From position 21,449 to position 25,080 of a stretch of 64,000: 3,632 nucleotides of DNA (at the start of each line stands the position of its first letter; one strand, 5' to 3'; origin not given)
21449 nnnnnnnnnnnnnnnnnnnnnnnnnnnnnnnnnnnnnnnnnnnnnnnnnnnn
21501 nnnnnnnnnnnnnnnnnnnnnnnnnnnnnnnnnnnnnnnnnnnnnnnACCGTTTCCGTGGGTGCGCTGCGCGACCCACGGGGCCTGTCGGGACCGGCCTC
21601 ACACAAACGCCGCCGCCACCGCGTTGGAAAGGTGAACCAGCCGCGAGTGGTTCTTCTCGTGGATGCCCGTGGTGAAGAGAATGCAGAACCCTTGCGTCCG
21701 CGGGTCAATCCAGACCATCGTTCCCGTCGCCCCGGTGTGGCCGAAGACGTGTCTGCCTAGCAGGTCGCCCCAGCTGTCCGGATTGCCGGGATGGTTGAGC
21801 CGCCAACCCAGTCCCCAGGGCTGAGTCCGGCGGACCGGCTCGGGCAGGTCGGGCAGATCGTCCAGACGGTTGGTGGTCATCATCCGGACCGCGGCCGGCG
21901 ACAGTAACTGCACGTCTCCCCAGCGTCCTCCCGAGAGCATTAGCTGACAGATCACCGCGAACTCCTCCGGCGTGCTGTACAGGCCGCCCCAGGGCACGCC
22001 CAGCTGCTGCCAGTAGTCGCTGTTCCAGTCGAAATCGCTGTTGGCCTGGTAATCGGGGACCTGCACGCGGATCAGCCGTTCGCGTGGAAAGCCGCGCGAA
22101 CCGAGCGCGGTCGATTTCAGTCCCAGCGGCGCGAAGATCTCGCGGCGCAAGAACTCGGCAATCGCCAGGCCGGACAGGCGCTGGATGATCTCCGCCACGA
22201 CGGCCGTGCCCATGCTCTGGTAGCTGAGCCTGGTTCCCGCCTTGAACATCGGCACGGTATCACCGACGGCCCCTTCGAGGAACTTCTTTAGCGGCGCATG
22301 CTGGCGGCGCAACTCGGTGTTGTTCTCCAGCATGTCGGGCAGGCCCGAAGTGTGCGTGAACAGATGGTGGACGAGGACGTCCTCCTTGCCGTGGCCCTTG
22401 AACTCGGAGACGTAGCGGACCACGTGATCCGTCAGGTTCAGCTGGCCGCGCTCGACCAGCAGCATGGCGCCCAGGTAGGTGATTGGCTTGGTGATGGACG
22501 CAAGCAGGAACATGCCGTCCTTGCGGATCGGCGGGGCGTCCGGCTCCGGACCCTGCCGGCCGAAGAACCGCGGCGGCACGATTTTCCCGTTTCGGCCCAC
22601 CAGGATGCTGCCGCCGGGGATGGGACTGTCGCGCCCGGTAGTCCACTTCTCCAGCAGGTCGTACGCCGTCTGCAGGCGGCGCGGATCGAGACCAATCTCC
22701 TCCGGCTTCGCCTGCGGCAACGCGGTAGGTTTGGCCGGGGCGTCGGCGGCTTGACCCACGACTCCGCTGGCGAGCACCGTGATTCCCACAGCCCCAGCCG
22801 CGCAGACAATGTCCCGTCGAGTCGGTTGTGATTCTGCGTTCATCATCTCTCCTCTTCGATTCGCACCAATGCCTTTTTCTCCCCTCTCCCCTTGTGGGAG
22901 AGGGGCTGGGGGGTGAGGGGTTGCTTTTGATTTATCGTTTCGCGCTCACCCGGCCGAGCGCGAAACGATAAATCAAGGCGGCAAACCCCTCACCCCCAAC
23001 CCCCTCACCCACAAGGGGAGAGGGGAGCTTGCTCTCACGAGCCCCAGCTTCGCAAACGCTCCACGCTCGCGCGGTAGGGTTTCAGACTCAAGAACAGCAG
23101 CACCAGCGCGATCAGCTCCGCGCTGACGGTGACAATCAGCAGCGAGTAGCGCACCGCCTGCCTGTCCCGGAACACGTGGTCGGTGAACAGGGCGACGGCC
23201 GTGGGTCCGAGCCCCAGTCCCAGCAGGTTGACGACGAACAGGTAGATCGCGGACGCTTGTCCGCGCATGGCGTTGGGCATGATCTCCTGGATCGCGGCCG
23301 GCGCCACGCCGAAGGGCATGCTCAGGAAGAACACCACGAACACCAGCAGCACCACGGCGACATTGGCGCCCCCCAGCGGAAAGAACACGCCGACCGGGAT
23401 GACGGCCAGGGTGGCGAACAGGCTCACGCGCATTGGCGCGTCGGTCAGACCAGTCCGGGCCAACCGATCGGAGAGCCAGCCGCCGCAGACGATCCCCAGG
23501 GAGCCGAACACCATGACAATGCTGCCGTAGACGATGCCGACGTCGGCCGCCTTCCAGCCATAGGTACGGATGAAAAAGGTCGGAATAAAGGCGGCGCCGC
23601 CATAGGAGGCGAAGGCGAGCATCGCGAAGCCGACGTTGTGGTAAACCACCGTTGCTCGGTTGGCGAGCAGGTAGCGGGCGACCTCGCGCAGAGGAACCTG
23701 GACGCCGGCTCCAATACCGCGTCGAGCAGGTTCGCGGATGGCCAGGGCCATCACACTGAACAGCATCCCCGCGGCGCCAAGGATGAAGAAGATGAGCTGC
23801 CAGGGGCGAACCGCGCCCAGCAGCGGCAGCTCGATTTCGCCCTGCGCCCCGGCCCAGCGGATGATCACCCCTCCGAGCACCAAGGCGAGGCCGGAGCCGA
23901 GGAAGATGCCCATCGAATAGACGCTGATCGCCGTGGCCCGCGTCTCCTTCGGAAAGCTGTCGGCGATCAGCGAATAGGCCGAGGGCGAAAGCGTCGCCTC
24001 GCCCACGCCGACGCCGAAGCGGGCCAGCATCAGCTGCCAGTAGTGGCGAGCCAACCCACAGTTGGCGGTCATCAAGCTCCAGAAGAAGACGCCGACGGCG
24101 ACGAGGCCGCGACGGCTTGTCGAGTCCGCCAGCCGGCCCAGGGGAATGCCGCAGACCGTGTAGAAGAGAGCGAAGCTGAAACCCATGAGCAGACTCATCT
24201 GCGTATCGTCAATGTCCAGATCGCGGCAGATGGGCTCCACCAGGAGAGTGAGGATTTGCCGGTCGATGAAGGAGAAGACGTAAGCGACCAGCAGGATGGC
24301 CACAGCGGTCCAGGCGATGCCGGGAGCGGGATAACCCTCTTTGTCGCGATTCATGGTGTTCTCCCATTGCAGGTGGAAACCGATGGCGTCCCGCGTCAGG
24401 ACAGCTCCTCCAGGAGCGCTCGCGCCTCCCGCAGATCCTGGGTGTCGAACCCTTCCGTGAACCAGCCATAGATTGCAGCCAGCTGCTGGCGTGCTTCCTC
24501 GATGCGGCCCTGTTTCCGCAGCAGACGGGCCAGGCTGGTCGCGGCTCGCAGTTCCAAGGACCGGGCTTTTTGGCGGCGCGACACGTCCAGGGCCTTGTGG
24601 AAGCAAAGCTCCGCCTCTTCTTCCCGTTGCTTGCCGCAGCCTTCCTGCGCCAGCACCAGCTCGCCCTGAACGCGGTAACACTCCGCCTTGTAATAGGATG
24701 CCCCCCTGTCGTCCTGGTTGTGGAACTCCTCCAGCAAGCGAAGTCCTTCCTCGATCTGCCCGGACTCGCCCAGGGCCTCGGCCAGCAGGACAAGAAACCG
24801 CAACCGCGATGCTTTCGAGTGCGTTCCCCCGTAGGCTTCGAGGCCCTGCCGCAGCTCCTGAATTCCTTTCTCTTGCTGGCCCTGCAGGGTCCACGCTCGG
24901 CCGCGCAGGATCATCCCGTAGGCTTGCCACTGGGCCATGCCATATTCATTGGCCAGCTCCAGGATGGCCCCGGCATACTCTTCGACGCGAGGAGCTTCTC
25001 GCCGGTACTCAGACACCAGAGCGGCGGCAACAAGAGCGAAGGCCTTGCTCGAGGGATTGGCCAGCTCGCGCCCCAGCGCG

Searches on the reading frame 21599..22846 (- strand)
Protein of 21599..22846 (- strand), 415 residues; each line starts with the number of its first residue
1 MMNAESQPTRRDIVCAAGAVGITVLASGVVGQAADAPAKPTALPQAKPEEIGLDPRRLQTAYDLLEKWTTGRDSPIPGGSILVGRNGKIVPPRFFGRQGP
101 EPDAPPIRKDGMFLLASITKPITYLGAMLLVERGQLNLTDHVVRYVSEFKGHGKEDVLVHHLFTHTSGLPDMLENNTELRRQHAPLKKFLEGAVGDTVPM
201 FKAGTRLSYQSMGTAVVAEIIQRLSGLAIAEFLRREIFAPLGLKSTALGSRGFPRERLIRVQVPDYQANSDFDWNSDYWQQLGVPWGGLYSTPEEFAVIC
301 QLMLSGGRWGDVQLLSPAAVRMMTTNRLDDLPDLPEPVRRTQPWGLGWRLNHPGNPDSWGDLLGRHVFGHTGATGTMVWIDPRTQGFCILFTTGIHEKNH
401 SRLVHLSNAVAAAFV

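Call 92: search_protein_families(library=pfam, proteins=[window:21599-22846:-], max_evalue=0.00001)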
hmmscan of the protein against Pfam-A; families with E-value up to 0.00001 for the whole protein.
window:21599-22846:- (415 aa): 1 family
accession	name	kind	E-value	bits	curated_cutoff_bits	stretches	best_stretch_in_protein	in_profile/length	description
PF00144.29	Beta-lactamase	-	4.7e-52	177.6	27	1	76-396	14-312/329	Beta-lactamase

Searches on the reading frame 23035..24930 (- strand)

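Call 92: search_protein_families(library=pfam, proteins=[window:23035-24930:-], max_evalue=0.00001)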
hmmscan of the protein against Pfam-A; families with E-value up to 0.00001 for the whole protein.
window:23035-24930:- (631 aa): 2 families
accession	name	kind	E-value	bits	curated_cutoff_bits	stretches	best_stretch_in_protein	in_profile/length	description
PF07690.21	MFS_1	-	1.3e-42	146.4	33.4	1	213-576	1-347/347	Major Facilitator Superfamily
PF03137.26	OATP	-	2e-06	26.8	25.8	0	419-511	287-377/545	Organic Anion Transporter Polypeptide (OATP) family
